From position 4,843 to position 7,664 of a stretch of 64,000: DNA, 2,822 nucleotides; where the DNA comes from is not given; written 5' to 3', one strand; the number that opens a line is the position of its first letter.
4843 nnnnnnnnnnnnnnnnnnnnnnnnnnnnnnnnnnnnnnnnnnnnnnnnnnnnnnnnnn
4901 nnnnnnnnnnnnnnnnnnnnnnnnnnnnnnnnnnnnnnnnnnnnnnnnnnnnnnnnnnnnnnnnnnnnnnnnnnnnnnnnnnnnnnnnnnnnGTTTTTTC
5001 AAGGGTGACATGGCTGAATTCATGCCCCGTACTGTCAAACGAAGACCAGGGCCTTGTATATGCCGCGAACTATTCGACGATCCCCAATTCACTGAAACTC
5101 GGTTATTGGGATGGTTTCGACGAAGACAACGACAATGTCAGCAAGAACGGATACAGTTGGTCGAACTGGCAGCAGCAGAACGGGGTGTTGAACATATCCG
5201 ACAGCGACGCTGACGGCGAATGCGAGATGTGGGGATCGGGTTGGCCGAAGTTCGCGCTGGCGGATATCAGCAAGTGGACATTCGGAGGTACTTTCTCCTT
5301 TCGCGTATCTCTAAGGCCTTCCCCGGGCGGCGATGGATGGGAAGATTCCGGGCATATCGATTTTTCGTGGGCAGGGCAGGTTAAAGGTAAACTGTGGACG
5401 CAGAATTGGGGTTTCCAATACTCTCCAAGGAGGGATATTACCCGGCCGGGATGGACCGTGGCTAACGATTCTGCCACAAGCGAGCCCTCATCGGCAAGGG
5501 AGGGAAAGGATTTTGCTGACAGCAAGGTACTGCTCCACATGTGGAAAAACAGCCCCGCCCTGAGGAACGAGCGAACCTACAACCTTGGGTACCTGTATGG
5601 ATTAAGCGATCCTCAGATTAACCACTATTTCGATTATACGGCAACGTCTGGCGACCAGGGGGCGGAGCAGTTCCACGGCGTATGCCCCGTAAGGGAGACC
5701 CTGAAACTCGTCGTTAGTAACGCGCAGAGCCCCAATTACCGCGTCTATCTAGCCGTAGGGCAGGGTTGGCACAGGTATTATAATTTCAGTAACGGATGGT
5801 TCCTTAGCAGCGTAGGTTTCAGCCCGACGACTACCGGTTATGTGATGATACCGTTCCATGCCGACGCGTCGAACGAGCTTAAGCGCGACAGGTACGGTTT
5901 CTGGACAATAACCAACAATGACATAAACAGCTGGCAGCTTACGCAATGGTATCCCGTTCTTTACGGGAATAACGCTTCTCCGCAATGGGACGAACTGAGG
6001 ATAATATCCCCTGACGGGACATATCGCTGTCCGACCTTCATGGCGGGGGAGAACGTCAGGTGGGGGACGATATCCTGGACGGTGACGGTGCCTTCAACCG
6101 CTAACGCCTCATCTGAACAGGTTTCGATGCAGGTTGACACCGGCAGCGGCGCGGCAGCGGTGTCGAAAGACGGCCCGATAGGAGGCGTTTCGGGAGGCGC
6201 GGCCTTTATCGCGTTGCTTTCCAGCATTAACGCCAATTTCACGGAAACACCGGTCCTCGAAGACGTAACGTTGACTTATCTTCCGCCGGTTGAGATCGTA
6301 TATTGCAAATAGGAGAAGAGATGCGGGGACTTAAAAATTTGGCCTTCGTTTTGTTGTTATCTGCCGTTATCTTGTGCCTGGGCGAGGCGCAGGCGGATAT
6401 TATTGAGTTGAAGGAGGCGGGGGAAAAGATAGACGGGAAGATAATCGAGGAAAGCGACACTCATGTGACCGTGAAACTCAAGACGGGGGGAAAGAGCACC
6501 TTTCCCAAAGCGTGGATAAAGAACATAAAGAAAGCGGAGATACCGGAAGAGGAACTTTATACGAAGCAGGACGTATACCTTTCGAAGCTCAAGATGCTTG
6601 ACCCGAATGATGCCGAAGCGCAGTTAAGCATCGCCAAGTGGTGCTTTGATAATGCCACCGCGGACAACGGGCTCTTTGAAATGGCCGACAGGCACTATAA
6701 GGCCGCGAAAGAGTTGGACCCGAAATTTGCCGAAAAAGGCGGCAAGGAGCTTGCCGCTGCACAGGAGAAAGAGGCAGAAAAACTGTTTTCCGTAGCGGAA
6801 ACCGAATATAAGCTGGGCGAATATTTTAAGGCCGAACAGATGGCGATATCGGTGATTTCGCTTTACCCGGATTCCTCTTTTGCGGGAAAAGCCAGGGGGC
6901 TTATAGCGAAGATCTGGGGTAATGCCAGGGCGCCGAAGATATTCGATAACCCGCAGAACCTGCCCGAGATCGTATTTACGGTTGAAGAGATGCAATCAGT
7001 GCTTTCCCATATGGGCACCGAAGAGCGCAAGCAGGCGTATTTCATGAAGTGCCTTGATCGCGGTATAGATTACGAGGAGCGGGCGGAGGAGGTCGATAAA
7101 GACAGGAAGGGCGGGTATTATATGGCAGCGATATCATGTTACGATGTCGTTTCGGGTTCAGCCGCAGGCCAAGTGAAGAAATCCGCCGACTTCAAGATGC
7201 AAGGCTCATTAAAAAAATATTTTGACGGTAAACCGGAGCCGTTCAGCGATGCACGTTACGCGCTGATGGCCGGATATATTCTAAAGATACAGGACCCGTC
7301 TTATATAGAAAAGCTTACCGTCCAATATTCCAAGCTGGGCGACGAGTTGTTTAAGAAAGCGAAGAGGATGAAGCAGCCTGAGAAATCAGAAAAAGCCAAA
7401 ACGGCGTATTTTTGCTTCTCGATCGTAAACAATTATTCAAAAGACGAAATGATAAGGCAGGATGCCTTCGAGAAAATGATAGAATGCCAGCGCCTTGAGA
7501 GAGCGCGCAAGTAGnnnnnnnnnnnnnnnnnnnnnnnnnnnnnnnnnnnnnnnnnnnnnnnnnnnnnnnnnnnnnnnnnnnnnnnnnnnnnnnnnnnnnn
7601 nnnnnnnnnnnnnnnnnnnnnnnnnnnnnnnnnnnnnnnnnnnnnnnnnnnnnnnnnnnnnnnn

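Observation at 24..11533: Three tandem cassettes of giant GspK-like minor pseudopilins, each with a secreted partner gene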

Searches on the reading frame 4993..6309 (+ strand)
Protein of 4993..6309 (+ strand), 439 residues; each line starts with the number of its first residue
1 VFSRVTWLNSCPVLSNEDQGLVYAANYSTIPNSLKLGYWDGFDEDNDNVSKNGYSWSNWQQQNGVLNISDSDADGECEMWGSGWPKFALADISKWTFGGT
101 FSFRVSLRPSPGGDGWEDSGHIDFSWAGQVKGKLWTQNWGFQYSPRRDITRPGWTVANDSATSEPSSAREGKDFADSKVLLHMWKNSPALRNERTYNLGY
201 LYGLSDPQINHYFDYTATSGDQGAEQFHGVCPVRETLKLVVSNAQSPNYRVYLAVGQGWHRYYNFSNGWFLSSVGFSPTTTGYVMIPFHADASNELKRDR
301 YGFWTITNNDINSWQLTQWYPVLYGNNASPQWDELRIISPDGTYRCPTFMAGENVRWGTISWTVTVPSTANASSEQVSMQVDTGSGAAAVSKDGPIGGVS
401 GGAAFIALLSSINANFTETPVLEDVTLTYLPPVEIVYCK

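Call 62: search_protein_representatives(protein=window:4993-6309:+)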
Query: 439 residues. Proteins with E-value up to 0.001 (for the whole library): 112; up to 1e-10: 49; up to 1e-30: 13. The best 112 are listed.
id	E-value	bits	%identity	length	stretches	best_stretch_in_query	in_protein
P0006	4.4e-138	477.3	52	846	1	2-439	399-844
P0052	2.2e-110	386.0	48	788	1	2-437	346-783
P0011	4.0e-87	309.3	45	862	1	2-437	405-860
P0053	1.6e-76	274.3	40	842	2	112-439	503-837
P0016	4.7e-70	253.0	59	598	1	2-206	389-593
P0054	1.3e-69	251.5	41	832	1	1-438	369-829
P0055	1.8e-68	247.7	60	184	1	255-438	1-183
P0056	3.3e-66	240.3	38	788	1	3-437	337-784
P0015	1.4e-48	182.1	45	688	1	2-265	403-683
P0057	1.7e-46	175.3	42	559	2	228-437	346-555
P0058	2.2e-41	158.5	34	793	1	2-437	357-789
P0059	9.9e-36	139.8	45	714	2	2-125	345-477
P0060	6.9e-35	137.0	37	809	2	230-437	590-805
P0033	2.4e-29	118.8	47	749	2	322-436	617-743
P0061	4.8e-27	111.2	44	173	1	299-438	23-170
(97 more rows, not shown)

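Call 73: search_protein_families(library=pfam, proteins=[window:4993-6309:+], max_evalue=0.05)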
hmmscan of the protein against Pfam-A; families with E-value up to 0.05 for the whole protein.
window:4993-6309:+ (439 aa): 0 families

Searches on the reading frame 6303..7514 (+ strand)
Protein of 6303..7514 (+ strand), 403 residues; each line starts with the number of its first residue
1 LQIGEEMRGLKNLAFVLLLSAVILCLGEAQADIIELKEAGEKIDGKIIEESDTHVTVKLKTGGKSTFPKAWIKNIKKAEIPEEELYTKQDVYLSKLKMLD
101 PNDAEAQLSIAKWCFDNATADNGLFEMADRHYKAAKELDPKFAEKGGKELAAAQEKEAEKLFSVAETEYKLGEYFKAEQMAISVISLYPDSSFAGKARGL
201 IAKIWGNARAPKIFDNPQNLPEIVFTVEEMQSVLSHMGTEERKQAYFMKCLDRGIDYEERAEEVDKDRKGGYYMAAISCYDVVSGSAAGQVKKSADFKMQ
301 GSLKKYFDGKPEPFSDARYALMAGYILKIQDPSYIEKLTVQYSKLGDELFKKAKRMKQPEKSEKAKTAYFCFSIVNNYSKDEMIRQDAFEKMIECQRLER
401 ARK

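Call 4: search_protein_families(library=pfam, proteins=[window:6303-7514:+], max_evalue=0.1)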
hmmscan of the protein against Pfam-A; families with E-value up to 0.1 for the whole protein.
window:6303-7514:+ (403 aa): 2 families
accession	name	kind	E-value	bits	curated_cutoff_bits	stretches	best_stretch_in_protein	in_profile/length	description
PF07719.23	TPR_2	-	0.021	15.3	27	0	122-141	14-33/34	Tetratricopeptide repeat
PF02736.25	Myosin_N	-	0.097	12.9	27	0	43-68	16-41/45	Myosin N-terminal SH3-like domain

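Call 5: search_protein_families(library=ncbifam, proteins=[window:6303-7514:+], max_evalue=0.1)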
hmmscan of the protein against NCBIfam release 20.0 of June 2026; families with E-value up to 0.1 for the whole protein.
window:6303-7514:+ (403 aa): 3 families
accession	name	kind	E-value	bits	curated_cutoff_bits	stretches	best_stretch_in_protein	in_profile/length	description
NF041881.1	PTPDL_fam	equivalog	2.3e-08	33.5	200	1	21-101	2-77/339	PTPDL family protein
NF047433.1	Lepto_7_Nterm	domain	3.6e-07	29.8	43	1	22-75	5-58/63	LA_0442/LA_0875 N-terminal domain-containing protein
TIGR02795.1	tol_pal_ybgF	equivalog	0.0043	17.6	90.1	0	153-198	71-116/119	tol-pal system protein YbgF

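Call 33: find_homologous_proteins(query=window:6303-7514:+, max_evalue=0.001)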
Query window:6303-7514:+ (403 aa): 14 proteins with E <= 0.001 among 6395 candidates.
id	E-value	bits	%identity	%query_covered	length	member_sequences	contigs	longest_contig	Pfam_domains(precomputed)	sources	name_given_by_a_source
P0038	4.7e-254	860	100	97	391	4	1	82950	-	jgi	-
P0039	1.1e-229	780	88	99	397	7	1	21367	-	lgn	-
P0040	1.7e-190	651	78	92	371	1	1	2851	-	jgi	jgi:hypothetical protein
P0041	8.2e-181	619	68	98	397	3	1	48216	-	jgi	-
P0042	1.8e-177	608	69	93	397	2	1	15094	-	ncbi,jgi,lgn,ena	ncbi:MAG: hypothetical protein WC512_05735 [Candidatus Omnitrophota bacterium]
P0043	2.1e-144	500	56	97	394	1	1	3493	-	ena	-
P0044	1.2e-130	454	71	69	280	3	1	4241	-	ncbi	-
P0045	1.3e-126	441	49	98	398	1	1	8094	-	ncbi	-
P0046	1.4e-119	418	49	97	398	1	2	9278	-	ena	-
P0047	2.3e-117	411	49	97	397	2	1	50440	-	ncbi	-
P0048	1.5e-111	391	46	97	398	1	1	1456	-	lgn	-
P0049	3.6e-107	377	45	99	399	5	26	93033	-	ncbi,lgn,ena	-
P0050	5.6e-100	353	46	97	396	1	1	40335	-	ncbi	-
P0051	6.3e-78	281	48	67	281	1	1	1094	-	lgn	-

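Call 43: predict_structure(alignment_id=A3)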
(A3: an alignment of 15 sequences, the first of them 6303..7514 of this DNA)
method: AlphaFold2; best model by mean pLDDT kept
length: 403 residues; sequences in the alignment: 15
mean_pLDDT: 85.5   pTM: 0.69
mean pLDDT of the five models: 85.5, 85.1, 83.1, 82.8, 81.5
residues with pLDDT >= 90: 199; 70-90: 154; 50-70: 39; < 50: 11
segments of 3 or more residues with pLDDT < 50: 1-3, 24-29
pLDDT, mean of each block of 10 residues (from residue 1): 52 68 48 71 79 81 78 78 67 85 89 86 84 87 71 86 94 91 91 94 90 80 88 90 93 94 90 95 93 96 95 93 95 96 97 93 95 97 96 90 50
secondary structure, 60 per line:
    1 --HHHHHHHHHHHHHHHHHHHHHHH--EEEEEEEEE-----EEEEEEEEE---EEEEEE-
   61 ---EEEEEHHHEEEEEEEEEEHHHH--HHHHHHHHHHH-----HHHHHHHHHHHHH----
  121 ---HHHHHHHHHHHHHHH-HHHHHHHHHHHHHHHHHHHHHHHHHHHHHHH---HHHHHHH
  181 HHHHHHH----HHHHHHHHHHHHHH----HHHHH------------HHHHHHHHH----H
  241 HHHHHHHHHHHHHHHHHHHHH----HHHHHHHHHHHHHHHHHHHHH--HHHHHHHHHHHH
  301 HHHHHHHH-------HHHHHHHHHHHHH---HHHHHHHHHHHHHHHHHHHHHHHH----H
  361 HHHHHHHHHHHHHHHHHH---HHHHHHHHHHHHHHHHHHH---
elements in order: H3-25 E28-36 E42-50 E54-59 E64-68 E72-81 H82-85 H88-98 H104-116 H124-138 H140-170 H174-187 H192-205 H210-214 H227-235 H240-261 H266-286 H289-308 H316-328 H332-355 H360-378 H382-400
